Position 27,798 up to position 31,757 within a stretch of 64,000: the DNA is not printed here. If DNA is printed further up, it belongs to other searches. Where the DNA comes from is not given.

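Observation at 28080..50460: A ~115-aa module I do not recognise is shared by three giant surface proteins and a subtilisin, at the N-terminus in one and the C-terminus in three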

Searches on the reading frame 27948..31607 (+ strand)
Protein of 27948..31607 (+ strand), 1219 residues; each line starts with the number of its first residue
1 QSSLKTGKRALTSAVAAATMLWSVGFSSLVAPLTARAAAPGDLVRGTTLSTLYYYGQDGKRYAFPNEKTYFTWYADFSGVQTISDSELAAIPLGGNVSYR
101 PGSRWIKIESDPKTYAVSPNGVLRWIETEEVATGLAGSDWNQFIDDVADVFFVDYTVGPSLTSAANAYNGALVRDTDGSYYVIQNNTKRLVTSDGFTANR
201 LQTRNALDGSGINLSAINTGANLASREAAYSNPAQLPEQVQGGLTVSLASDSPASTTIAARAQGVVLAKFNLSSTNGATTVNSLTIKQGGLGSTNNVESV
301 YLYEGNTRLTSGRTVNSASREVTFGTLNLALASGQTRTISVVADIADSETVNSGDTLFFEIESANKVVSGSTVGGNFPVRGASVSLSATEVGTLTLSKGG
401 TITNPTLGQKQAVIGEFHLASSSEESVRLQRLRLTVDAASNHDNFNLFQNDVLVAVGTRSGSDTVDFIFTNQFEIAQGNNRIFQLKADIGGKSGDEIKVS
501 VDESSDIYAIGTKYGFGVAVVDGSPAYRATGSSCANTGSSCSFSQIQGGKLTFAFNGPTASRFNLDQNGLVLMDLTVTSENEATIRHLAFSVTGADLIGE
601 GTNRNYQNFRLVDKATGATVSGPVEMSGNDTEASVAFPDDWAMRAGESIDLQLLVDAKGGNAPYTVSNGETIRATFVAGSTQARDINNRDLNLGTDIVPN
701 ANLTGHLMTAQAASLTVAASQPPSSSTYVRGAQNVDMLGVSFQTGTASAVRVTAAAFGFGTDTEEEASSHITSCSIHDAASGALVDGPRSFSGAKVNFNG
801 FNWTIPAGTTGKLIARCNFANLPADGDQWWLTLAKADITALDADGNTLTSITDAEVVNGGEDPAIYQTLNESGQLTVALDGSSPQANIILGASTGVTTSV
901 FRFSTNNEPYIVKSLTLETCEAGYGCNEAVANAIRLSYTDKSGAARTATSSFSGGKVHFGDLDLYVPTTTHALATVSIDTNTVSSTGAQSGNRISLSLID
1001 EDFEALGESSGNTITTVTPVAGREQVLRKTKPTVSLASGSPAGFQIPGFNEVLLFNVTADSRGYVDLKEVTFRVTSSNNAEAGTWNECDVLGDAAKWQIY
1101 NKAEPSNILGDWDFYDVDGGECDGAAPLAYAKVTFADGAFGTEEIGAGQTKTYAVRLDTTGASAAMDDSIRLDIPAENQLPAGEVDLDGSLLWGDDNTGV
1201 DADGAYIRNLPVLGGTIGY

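Call 7: search_protein_families(library=pfam, proteins=[window:27948-31607:+], max_evalue=0.1)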
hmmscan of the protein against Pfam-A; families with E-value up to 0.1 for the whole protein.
window:27948-31607:+ (1219 aa): 0 families

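Call 8: search_protein_families(library=ncbifam, proteins=[window:27948-31607:+], max_evalue=0.1)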
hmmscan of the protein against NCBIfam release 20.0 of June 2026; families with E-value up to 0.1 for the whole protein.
window:27948-31607:+ (1219 aa): 0 families

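Call 64: find_homologous_proteins(query=window:28455-31604:+, max_evalue=1e-10)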
Query window:28455-31604:+ (1050 aa): 90 proteins with E <= 1e-10 among 8000 candidates.
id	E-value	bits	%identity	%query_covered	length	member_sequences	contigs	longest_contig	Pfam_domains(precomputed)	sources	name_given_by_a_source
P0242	0.0e+0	2284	100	100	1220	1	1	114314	-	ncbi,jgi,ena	-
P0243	1.3e-290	985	49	100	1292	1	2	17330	-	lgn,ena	-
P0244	2.8e-266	905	46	100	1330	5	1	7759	-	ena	-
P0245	8.4e-260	883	47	100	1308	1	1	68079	-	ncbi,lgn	-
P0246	6.2e-251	854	44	99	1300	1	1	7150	-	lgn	-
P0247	6.0e-242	824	44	99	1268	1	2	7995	-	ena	-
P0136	9.1e-241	820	45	100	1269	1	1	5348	-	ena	-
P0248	2.9e-239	815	44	100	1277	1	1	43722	-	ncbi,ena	-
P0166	2.3e-217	743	42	100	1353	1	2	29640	-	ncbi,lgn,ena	-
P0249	8.6e-215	734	42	99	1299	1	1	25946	-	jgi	jgi:hypothetical protein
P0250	5.7e-213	728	41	100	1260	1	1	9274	-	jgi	jgi:hypothetical protein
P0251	6.0e-210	718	42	99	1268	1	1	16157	-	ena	-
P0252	1.5e-208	713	41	99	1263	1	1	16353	-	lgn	-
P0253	1.1e-207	711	40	99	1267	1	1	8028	-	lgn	-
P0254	1.9e-205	703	40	100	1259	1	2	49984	-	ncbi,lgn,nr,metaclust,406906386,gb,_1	ncbi:MAG: hypothetical protein ACD_66C00007G0001 [uncultured bacterium]|nr:MAG: hypothetical protein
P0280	1.9e-85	306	31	74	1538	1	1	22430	PF00395.26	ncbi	-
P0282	2.1e-76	276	28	94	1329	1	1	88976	-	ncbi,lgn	-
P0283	2.2e-75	273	31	80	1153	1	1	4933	PF01471.24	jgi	jgi:peptidoglycan hydrolase-like protein with peptidoglycan-binding domain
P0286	1.9e-71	260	31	66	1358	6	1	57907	-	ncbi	-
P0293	1.8e-60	223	30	80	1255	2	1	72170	-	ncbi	-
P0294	3.9e-60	222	28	92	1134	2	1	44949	PF01471.24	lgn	-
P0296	7.9e-59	218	31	82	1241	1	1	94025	-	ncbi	-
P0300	3.8e-51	193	29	80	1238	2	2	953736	-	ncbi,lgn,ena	-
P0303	1.1e-45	174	27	79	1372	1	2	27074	PF00395.26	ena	-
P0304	2.4e-45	173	27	77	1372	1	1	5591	PF00395.26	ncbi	-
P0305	4.6e-38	149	28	75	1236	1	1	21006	-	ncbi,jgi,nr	ncbi:MAG TPA: hypothetical protein PK295_01530 [Candidatus Magasanikbacteria bacterium]|nr:hypotheti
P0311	4.0e-20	90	26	65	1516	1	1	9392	PF00395.26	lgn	-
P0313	7.6e-19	86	25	86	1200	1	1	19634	-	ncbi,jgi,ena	-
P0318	3.1e-17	80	31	28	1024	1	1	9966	PF01471.24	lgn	-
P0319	3.4e-17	80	25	56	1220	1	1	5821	-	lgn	-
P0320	1.2e-16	78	28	32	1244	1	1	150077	-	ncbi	-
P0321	1.3e-15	75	25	89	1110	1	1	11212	PF01471.24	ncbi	-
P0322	1.4e-15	75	26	80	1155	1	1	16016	-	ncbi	ncbi:MAG: peptidoglycan-binding domain-containing protein [bacterium]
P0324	4.1e-14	70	30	18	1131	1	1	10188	-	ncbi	-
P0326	2.4e-13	67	27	33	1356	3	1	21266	-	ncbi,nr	ncbi:MAG: hypothetical protein PHY40_03785 [Patescibacteria group bacterium]|nr:hypothetical protein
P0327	1.5e-12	65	25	75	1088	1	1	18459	PF01471.24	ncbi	-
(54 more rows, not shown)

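Call 67: search_protein_families(library=pfam, proteins=[P0280, P0303, P0311, P0283, P0294, P0321, P0322], max_evalue=0.001)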
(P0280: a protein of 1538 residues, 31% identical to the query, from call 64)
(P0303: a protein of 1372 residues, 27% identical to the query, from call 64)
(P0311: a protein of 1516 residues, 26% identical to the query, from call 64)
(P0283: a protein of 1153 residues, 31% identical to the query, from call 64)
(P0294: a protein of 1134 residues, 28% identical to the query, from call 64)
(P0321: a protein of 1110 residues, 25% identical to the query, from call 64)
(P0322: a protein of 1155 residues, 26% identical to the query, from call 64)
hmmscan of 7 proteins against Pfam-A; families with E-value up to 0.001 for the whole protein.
P0280 (1538 aa): 1 family
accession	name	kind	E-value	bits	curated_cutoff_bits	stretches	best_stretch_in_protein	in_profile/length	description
PF00395.25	SLH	-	1.2e-17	64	20.8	2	150-193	1-44/44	S-layer homology domain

P0303 (1372 aa): 1 family
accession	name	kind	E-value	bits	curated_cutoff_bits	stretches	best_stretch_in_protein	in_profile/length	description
PF00395.25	SLH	-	1.4e-33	115.1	20.8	3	90-133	1-44/44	S-layer homology domain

P0311 (1516 aa): 1 family
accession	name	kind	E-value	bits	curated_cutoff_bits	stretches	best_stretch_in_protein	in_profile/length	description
PF00395.25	SLH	-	1.9e-12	47.3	20.8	0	29-69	2-44/44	S-layer homology domain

P0283 (1153 aa): 1 family
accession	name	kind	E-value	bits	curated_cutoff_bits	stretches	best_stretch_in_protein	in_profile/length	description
PF01471.23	PG_binding_1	-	8.1e-08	32.8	23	1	91-148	2-56/57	Putative peptidoglycan binding domain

P0294 (1134 aa): 1 family
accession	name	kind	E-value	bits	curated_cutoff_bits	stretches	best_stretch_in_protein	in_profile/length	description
PF01471.23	PG_binding_1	-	2.6e-14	53.6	23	1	76-140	1-56/57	Putative peptidoglycan binding domain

P0321 (1110 aa): 1 family
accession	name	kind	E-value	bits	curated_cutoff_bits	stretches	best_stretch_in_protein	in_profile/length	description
PF01471.23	PG_binding_1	-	8e-12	45.6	23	1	42-107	2-57/57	Putative peptidoglycan binding domain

P0322 (1155 aa): 0 families

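Call 69: list_cluster_members(proteins=[P0242, P0280, P0303, P0304, P0311, P0283, P0294, P0321, P0327, P0322])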
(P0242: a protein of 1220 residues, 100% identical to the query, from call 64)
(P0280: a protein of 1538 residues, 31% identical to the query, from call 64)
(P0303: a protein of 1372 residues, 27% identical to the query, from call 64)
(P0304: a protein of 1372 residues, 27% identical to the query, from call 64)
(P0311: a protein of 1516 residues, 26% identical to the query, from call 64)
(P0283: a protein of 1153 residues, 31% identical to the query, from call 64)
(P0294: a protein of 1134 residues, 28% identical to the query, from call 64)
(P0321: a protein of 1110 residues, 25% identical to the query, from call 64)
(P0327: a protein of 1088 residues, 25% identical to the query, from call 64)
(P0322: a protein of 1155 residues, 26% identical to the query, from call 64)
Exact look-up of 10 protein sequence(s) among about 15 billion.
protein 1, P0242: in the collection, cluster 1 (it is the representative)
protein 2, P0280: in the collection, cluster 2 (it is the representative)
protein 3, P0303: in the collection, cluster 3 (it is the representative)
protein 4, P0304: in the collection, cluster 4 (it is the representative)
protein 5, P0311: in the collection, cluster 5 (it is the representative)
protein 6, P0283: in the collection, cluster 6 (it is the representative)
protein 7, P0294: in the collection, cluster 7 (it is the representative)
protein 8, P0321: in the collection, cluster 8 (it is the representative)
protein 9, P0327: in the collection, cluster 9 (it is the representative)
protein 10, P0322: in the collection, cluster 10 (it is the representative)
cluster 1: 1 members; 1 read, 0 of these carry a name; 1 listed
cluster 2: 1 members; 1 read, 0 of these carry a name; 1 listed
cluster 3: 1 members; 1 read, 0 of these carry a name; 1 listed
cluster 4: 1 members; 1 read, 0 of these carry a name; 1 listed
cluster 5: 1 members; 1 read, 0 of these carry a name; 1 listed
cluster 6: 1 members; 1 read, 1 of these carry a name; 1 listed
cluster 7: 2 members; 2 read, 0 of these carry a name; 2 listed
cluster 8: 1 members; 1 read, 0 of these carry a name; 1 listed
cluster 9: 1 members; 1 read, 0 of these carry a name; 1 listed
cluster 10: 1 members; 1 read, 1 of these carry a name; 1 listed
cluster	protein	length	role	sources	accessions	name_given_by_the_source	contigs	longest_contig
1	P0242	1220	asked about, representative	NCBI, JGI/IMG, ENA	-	-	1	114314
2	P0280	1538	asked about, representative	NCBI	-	-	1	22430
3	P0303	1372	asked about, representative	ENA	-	-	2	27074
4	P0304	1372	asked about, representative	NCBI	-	-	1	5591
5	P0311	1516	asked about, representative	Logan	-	-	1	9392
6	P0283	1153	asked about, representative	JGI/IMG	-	peptidoglycan hydrolase-like protein with peptidoglycan-binding domain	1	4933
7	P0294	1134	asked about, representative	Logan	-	-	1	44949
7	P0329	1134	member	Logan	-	-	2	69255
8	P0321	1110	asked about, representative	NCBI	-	-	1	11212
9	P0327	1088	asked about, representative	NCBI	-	-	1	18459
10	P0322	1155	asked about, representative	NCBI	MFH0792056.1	MAG: peptidoglycan-binding domain-containing protein [bacterium]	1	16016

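Call 70: find_encoding_contigs(protein=P0242, flank=1000, max_places=2)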
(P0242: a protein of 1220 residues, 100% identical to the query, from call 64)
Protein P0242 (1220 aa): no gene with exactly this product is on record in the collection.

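Call 71: find_encoding_contigs(protein=P0280, flank=7000, max_places=2)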
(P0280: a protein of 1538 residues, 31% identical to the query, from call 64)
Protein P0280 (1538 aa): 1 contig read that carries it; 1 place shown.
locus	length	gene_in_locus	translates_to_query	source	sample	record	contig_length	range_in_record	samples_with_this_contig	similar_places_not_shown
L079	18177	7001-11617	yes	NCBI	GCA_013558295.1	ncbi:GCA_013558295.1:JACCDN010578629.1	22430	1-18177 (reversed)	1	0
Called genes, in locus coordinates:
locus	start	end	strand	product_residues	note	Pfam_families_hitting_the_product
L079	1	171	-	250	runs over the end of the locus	-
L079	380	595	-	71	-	-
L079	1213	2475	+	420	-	PF00078:RVT_1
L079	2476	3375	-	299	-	PF13495:Phage_int_SAM_4 (faint), PF00589:Phage_integrase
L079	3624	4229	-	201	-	-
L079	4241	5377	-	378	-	PF00226:DnaJ, PF01556:DnaJ_C, PF00684:DnaJ_CXXCXGXG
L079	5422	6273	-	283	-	PF00535:Glycos_transf_2, PF10111:Glyco_tranf_2_2, PF13641:Glyco_tranf_2_3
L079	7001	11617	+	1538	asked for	PF00395:SLH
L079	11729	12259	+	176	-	PF13181:TPR_8 (faint), PF13424:TPR_12 (faint), PF07719:TPR_2 (faint), PF00515:TPR_1 (faint), PF25064:ARM_TT21_5th (weak), PF13176:TPR_7 (faint), PF14559:TPR_19 (faint), PF13431:TPR_17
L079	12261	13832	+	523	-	PF00050:Kazal_1 (weak), PF07648:Kazal_2 (weak), PF00395:SLH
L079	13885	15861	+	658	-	PF00395:SLH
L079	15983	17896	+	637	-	PF00395:SLH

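Call 72: find_encoding_contigs(protein=P0294, flank=7000, max_places=2)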
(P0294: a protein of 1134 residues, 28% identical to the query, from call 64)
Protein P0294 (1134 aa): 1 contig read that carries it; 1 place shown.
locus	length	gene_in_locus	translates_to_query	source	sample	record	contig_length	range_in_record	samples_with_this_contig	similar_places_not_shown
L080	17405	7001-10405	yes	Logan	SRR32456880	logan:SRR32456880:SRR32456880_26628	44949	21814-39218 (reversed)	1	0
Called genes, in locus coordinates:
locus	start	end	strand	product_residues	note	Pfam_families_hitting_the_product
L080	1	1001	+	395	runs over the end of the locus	PF00266:Aminotran_5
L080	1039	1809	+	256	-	PF04402:SIMPL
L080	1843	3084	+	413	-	PF10459:Peptidase_S46 (faint), PF00089:Trypsin, PF13365:Trypsin_2, PF13180:PDZ_2, PF00595:PDZ (weak), PF17820:PDZ_6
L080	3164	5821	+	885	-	PF02861:Clp_N, PF13191:AAA_16 (weak), PF23569:NBD_SMAX1, PF00004:AAA, PF17871:AAA_lid_9, PF07724:AAA_2, PF07728:AAA_5, PF10431:ClpB_D2-small, +6 more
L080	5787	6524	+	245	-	-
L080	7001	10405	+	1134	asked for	PF01471:PG_binding_1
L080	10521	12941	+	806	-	PF04932:Wzy_C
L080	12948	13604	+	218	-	PF00849:PseudoU_synth_2 (weak), PF01509:TruB_N, PF16198:TruB_C_2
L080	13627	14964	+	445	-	PF04932:Wzy_C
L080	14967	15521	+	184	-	-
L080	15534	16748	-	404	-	PF12704:MacB_PCD, PF02687:FtsX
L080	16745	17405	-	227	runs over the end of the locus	PF00005:ABC_tran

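Call 74: list_cluster_members(proteins=[P0324, P0313, P0320, P0305, P0326, P0282, P0286, P0293, P0296, P0300])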
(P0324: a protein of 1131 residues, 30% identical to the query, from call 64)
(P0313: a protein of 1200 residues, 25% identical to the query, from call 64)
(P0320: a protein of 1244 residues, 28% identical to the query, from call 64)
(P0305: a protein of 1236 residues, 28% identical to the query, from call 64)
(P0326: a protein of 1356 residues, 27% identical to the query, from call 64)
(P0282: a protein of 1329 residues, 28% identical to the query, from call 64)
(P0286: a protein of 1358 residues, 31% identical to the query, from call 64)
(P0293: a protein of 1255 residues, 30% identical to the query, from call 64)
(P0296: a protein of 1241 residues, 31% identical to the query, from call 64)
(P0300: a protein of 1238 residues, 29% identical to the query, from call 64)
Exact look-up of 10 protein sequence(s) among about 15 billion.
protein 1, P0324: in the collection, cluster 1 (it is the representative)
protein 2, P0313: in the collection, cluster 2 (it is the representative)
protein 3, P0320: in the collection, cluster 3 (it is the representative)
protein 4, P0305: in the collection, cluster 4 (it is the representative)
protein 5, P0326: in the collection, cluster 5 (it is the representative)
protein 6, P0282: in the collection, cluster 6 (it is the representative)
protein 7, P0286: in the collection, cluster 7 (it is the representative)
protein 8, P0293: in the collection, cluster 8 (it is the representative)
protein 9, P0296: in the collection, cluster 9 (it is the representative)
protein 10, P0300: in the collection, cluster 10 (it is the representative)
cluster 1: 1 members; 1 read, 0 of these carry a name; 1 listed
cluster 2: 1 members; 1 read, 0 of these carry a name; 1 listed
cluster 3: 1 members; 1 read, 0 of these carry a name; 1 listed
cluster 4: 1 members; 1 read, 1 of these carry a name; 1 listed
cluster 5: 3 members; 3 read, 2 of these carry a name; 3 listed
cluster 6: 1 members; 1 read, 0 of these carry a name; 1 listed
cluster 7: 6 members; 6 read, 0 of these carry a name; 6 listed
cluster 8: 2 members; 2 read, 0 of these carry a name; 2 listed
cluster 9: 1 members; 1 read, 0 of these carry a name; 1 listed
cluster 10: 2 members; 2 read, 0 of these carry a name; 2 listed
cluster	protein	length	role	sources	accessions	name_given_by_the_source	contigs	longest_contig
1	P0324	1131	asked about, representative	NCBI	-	-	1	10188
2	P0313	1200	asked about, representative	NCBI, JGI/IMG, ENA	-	-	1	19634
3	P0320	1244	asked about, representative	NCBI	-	-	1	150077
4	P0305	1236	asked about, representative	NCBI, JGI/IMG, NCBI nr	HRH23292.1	MAG TPA: hypothetical protein PK295_01530 [Candidatus Magasanikbacteria bacterium] | hypothetical protein [Candidatus Magasanikbacteria bacterium]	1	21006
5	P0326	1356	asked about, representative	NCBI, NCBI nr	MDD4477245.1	MAG: hypothetical protein PHY40_03785 [Patescibacteria group bacterium] | hypothetical protein [Patescibacteria group bacterium]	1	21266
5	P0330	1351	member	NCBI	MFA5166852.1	MAG: hypothetical protein WC449_06205 [Candidatus Paceibacterota bacterium]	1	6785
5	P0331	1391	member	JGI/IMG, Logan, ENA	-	-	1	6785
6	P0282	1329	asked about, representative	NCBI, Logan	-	-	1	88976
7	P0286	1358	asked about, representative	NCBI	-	-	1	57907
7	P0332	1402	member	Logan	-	-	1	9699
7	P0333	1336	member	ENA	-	-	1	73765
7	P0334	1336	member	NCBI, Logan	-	-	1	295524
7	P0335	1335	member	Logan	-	-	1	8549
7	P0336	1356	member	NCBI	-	-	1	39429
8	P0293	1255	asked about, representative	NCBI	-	-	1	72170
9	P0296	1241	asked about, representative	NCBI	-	-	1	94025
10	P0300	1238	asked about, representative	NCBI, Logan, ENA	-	-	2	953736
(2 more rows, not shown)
